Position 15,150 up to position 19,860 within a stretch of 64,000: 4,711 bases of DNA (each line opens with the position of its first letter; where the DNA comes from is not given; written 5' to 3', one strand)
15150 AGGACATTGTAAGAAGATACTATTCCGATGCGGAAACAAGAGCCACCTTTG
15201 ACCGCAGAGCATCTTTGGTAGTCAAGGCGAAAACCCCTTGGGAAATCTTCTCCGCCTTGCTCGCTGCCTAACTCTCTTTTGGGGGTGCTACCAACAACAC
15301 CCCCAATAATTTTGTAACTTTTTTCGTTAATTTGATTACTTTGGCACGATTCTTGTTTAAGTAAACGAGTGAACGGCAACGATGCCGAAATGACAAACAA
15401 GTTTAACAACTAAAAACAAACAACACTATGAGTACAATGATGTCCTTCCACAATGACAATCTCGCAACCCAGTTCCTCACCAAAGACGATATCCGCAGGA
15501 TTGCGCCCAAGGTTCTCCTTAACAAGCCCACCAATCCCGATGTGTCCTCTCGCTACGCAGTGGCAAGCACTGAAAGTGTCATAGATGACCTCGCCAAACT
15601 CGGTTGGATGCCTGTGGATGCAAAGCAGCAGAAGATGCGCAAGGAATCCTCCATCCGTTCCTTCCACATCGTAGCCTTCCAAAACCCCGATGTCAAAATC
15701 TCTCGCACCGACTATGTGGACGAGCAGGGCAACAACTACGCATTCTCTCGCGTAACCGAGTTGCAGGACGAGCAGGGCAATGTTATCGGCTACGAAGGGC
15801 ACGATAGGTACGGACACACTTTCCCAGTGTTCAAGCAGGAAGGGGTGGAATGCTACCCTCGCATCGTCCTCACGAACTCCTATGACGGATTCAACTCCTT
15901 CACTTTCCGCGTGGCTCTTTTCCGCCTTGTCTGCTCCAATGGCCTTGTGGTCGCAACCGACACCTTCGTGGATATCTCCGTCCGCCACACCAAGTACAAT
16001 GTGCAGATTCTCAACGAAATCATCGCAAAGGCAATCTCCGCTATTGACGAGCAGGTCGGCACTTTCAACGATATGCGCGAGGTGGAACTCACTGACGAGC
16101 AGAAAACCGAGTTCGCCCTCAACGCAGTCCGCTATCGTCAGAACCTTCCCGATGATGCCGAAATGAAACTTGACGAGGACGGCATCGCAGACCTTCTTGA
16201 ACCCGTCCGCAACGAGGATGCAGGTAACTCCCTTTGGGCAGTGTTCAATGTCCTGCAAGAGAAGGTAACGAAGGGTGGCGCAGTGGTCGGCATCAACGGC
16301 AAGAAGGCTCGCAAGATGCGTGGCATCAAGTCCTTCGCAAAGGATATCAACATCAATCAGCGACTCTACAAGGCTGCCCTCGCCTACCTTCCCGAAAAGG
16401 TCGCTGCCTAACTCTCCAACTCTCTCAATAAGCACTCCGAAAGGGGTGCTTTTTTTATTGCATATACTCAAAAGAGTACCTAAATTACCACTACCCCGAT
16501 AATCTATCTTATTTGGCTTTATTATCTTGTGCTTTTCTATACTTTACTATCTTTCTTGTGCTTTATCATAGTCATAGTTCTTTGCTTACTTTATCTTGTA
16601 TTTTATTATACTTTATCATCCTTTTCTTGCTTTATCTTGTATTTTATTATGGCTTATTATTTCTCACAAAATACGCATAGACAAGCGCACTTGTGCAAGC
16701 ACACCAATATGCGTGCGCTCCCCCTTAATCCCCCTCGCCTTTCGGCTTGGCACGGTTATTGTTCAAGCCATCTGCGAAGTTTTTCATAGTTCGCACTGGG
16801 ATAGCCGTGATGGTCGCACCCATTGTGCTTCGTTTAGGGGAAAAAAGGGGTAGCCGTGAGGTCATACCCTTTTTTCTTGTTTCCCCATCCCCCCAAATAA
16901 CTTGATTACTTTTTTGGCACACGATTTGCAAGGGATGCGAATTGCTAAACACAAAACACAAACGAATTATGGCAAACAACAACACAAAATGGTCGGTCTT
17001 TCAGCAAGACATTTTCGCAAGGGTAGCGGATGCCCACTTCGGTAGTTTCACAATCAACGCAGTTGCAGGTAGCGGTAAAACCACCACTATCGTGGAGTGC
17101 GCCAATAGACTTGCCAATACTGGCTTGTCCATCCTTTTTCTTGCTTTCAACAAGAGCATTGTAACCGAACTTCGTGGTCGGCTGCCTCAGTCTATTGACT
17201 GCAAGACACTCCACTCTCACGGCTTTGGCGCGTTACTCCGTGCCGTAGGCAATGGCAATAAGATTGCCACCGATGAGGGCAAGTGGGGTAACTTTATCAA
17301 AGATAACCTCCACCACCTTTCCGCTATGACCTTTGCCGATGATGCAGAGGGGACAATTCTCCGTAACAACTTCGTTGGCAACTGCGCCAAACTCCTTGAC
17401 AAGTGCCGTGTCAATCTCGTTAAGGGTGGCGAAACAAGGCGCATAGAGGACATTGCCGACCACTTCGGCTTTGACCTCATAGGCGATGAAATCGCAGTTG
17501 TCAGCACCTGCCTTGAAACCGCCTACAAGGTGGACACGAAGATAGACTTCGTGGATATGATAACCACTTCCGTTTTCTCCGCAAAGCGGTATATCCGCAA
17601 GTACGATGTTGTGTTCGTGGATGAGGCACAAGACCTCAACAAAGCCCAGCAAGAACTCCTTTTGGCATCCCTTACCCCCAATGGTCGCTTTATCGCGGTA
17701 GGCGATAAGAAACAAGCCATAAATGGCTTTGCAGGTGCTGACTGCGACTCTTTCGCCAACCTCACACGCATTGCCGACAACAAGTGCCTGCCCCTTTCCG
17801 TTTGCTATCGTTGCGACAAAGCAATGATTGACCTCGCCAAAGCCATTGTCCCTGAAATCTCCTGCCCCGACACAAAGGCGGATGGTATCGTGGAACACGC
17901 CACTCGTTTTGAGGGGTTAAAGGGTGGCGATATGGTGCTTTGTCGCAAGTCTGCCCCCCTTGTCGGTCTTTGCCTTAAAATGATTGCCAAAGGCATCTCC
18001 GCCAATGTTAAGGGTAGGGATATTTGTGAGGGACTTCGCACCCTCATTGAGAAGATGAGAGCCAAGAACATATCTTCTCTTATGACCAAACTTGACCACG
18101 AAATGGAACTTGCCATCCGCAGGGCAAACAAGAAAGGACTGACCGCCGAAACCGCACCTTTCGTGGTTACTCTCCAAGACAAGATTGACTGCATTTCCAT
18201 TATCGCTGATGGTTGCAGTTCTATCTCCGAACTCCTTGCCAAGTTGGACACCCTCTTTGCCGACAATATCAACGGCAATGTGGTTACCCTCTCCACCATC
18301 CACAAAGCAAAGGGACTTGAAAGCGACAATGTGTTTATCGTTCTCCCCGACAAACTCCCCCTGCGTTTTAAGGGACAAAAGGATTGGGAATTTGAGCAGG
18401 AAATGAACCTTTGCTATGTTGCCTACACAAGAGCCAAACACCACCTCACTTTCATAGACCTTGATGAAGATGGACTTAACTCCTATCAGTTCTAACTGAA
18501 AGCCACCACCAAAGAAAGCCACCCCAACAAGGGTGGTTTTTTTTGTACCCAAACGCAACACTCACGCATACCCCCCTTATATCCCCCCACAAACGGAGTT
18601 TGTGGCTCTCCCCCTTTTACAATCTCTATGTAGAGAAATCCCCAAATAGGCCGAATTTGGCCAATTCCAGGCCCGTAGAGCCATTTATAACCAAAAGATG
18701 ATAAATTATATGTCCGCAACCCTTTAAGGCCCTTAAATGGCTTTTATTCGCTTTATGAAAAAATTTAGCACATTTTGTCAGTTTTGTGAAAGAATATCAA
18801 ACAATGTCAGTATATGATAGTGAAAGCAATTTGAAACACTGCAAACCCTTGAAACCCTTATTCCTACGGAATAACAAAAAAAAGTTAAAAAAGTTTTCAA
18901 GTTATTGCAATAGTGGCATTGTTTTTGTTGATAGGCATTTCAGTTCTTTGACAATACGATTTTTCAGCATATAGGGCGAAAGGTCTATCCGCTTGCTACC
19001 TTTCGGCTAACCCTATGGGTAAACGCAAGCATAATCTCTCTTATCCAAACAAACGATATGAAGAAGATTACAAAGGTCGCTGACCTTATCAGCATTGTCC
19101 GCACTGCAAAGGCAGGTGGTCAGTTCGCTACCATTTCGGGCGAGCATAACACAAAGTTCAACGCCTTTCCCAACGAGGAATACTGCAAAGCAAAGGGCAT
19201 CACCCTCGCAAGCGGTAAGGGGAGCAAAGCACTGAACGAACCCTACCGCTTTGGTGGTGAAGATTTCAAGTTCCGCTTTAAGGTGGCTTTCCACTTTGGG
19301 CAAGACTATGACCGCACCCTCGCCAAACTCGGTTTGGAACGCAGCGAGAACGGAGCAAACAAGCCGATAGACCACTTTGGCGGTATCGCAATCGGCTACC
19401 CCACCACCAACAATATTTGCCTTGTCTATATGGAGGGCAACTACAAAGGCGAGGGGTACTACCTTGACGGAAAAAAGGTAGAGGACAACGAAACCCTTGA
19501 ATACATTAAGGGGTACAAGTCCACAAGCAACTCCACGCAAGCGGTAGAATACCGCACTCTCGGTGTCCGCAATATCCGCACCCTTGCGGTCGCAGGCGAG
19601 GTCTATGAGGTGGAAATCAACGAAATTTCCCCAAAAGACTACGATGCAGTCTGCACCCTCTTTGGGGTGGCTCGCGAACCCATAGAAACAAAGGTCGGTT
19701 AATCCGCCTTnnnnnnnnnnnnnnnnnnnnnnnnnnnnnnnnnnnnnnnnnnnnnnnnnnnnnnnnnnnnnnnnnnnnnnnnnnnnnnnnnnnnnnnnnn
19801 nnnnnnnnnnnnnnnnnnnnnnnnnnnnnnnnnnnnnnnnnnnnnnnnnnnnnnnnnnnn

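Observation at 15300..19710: GC-richer island carrying DUF932 protein plus a compact UvrD-like helicase, driven by the same promoter type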

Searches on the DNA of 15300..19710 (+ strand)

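Call 9: search_dna_similar(query=window:15300-19710:+, collection=phages, mode=distant, max_rows=30)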
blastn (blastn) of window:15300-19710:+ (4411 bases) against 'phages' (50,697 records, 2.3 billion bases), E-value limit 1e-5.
No match.
